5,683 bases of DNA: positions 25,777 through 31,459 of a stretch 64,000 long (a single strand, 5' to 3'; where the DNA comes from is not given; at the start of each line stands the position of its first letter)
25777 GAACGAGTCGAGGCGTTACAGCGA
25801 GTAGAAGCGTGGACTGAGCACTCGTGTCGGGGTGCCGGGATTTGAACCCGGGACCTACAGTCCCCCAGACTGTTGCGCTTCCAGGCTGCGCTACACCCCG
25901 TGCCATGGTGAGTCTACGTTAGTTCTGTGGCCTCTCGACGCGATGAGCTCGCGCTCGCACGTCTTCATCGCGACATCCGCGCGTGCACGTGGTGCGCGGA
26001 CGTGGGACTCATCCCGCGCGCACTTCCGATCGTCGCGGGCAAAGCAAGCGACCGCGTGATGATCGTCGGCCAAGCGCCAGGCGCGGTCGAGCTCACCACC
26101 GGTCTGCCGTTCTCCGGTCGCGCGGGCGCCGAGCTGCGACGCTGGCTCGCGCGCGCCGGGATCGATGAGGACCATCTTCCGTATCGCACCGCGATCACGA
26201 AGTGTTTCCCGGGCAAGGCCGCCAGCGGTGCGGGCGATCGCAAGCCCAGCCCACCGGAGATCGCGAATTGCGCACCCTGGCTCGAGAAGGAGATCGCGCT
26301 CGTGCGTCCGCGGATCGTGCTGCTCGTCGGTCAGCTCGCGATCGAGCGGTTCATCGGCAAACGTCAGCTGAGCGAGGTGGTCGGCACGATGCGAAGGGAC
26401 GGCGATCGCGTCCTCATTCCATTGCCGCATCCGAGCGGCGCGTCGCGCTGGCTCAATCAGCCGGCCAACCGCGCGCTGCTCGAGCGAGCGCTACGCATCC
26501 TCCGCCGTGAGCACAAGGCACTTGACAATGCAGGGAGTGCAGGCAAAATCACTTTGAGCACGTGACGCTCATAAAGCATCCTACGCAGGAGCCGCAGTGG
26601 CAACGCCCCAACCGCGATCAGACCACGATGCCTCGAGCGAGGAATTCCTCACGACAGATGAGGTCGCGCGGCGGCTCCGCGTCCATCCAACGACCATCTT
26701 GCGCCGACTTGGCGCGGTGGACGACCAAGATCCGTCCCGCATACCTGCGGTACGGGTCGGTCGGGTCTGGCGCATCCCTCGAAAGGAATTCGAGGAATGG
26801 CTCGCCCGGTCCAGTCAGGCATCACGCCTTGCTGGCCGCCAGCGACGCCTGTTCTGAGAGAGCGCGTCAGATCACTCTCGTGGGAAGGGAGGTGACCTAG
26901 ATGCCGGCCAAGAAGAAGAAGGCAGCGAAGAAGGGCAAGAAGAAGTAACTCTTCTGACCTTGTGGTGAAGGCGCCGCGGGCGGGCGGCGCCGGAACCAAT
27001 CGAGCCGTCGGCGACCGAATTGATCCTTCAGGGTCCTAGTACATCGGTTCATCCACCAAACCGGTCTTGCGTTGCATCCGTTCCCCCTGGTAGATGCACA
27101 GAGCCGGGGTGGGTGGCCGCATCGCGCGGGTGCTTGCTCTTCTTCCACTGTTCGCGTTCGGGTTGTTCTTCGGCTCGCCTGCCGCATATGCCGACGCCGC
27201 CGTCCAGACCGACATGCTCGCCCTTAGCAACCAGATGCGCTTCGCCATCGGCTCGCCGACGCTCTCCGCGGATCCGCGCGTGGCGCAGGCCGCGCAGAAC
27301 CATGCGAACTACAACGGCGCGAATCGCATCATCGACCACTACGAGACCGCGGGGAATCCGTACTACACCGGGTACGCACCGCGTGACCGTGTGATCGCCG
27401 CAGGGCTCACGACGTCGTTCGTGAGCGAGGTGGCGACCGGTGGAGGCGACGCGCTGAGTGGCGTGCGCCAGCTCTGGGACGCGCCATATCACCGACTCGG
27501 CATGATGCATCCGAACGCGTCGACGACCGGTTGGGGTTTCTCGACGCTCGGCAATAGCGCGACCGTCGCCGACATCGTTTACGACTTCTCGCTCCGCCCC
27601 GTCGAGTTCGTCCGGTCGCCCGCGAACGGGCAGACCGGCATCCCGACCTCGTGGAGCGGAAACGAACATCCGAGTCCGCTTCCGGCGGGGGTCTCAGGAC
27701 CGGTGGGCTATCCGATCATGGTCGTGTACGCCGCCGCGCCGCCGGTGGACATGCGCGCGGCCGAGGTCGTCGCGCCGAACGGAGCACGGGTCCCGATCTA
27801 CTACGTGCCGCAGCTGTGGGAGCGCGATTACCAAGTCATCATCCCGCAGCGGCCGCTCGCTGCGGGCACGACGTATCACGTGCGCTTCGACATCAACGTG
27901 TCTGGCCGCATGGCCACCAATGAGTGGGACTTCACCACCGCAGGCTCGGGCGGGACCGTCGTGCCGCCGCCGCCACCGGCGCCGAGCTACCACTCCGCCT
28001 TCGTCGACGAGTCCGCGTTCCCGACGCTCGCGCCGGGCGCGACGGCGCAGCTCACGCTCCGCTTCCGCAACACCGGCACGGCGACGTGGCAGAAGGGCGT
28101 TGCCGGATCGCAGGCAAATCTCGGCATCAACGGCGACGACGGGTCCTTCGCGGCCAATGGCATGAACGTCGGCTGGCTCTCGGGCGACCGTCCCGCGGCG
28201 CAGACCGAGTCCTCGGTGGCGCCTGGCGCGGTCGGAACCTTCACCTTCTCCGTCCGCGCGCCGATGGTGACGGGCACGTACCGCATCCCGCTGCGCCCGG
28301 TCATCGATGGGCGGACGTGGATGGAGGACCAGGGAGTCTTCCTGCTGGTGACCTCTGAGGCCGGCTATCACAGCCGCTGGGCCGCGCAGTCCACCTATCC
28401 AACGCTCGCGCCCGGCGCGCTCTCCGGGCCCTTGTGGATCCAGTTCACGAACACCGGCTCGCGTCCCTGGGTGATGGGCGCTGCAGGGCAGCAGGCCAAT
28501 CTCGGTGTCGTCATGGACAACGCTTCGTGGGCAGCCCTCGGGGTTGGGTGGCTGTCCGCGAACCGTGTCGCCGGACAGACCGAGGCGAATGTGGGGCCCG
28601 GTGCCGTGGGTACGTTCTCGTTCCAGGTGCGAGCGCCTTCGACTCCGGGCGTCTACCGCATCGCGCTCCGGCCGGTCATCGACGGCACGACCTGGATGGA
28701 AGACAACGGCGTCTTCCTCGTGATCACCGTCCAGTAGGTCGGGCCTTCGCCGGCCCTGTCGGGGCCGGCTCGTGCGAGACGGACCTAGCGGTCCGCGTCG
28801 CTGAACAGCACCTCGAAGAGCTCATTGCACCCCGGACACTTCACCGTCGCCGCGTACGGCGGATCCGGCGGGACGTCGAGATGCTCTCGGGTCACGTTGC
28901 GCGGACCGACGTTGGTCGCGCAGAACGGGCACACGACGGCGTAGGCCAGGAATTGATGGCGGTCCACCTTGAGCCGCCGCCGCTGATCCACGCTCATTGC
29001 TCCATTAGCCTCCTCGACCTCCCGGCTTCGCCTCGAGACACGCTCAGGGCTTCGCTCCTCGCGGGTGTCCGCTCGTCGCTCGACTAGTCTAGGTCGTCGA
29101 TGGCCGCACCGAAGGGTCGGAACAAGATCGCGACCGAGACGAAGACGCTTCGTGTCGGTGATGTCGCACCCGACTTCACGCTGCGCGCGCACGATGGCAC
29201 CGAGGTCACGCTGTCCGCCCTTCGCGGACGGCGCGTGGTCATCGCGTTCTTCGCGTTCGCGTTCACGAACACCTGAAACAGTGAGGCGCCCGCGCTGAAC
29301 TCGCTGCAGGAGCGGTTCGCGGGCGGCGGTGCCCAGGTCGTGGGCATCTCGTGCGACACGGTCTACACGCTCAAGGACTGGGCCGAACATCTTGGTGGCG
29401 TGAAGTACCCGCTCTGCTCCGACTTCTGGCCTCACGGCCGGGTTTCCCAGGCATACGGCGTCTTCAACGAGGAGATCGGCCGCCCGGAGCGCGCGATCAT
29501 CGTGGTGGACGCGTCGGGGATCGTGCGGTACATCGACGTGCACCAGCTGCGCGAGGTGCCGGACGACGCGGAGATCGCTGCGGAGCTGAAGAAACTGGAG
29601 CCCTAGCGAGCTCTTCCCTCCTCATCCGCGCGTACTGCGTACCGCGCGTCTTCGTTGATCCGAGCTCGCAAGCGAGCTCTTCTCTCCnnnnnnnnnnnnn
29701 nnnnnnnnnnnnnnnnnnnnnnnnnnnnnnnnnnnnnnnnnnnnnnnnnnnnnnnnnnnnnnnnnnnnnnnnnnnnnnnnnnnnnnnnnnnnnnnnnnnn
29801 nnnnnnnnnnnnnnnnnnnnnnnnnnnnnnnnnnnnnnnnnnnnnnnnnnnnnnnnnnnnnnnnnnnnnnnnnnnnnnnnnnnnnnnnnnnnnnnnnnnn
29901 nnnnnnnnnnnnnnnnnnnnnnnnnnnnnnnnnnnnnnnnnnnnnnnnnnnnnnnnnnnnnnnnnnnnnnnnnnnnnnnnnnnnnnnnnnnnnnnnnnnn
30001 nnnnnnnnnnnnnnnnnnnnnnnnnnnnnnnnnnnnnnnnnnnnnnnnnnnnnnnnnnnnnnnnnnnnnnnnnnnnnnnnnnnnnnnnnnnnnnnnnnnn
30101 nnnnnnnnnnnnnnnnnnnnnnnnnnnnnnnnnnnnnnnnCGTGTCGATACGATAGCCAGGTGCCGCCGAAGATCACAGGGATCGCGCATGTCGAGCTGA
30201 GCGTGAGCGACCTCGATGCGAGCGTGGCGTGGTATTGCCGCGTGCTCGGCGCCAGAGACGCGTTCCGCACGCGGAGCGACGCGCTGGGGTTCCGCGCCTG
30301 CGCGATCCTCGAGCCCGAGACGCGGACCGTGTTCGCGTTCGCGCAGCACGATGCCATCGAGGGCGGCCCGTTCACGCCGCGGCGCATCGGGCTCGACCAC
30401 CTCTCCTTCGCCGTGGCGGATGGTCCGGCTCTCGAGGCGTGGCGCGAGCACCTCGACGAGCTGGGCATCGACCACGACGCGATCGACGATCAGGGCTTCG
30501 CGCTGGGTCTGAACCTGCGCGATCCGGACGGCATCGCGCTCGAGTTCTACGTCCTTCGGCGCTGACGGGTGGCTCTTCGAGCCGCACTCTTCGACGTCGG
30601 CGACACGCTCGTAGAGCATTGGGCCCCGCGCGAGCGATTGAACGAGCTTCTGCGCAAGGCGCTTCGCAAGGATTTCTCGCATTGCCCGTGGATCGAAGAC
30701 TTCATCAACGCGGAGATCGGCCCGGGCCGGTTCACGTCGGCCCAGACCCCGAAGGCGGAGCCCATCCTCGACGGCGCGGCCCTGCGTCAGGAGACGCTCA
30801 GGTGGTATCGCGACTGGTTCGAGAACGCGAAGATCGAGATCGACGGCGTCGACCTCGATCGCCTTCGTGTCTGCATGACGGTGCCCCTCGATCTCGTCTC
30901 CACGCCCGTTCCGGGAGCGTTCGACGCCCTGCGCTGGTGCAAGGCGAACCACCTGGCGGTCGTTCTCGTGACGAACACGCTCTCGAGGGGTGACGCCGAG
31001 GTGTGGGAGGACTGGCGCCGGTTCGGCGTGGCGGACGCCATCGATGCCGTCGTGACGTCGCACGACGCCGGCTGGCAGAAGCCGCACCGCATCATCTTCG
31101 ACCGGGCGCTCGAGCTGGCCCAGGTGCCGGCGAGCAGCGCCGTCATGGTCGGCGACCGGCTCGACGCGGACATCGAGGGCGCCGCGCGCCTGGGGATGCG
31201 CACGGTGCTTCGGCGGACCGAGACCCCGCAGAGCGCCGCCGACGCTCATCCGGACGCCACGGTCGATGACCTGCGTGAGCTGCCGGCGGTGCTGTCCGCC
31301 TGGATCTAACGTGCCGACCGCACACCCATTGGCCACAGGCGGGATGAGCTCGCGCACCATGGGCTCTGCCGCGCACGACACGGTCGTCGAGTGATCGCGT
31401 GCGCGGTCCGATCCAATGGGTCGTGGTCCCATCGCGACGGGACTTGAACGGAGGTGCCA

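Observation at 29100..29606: In-frame UGA at the peroxidatic-cysteine position of an AhpE-type peroxiredoxin plus a SECIS-like hairpin: candidate selenoprotein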

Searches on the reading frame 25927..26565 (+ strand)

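Call 73: search_protein_families(library=pfam, proteins=[window:25927-26565:+], max_evalue=0.001)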
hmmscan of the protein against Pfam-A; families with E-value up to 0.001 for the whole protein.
window:25927-26565:+ (212 aa): 1 family
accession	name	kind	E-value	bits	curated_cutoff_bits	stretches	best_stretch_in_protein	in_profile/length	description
PF03167.25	UDG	-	5.8e-32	111.1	24.3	1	38-191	4-139/141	Uracil DNA glycosylase superfamily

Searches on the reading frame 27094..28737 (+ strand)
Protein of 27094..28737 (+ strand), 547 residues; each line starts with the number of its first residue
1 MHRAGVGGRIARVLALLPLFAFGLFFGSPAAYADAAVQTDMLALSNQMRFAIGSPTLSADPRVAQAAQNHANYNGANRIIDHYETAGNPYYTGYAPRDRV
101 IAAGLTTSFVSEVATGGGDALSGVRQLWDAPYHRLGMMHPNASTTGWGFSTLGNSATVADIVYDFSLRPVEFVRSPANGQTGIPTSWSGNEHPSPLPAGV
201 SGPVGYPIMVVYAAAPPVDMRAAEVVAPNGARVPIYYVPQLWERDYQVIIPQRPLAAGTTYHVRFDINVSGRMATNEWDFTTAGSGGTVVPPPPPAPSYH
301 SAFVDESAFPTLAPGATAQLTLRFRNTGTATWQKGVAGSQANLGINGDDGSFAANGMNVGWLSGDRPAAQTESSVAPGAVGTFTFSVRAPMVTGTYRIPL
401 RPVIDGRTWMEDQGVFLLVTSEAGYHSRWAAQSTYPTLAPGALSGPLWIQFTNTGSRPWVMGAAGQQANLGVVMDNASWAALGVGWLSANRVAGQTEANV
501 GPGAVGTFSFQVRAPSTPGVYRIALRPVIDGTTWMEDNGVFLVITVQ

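Call 73: search_protein_families(library=pfam, proteins=[window:27094-28737:+], max_evalue=0.001)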
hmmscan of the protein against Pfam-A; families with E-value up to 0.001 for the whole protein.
window:27094-28737:+ (547 aa): 2 families
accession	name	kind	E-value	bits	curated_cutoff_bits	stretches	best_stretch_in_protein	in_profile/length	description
PF00188.32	CAP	-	8.4e-11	43.2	21.1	1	43-155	2-108/117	Cysteine-rich secretory protein family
PF16158.11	N_BRCA1_IG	-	4e-07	31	28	0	311-397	7-85/108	Ig-like domain from next to BRCA1 gene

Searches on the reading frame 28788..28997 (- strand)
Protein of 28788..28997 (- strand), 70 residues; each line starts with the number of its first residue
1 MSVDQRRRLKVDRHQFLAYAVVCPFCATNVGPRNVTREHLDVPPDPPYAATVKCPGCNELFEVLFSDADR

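Call 73: search_protein_families(library=pfam, proteins=[window:28788-28997:-], max_evalue=0.001)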
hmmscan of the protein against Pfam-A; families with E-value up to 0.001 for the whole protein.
seq(70 aa): 1 family
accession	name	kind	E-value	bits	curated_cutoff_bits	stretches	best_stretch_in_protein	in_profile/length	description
PF05605.18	zf-Di19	-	0.00013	22.5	27.5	0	12-32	23-43/54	Drought induced 19 protein (Di19), zinc-binding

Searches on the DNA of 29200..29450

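Call 33: search_rna_families(source=window, start=29200, end=29450, threshold=evalue, max_evalue=10)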
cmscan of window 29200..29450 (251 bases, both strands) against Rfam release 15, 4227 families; matches with E-value up to 10: 2.
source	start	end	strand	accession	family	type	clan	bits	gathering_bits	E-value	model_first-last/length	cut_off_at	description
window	29204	29257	+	RF01809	symR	Gene; antitoxin;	-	13.4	61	4.6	1-77/77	no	SymR antitoxin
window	29207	29233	-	RF01713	Moco-II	Cis-reg;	-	13.2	35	8.5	12-38/46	no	Moco-II RNA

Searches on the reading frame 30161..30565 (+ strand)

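Call 73: search_protein_families(library=pfam, proteins=[window:30161-30565:+], max_evalue=0.001)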
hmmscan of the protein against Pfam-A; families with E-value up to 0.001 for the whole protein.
window:30161-30565:+ (134 aa): 2 families
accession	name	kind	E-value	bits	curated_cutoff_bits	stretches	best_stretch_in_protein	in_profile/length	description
PF00903.31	Glyoxalase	-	1e-11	45.7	20.6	1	7-129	1-121/121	Glyoxalase/Bleomycin resistance protein/Dioxygenase superfamily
PF13669.12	Glyoxalase_4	-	0.00012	22.8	27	1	10-94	2-85/109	Glyoxalase/Bleomycin resistance protein/Dioxygenase superfamily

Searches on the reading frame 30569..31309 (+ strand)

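Call 73: search_protein_families(library=pfam, proteins=[window:30569-31309:+], max_evalue=0.001)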
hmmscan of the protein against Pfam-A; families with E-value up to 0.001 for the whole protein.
window:30569-31309:+ (246 aa): 4 families
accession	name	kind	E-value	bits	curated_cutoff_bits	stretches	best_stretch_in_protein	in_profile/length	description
PF13242.12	Hydrolase_like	-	1.3e-16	60.7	22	1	169-238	2-75/75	HAD-hyrolase-like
PF00702.32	Hydrolase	-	5.6e-15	56.7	26.4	1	4-209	2-191/191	haloacid dehalogenase-like hydrolase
PF13419.12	HAD_2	-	8.1e-14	52.6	23.8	1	111-213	78-176/178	Haloacid dehalogenase-like hydrolase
PF13344.12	Hydrolase_6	-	6e-08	33.1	27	1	111-168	13-70/101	Haloacid dehalogenase-like hydrolase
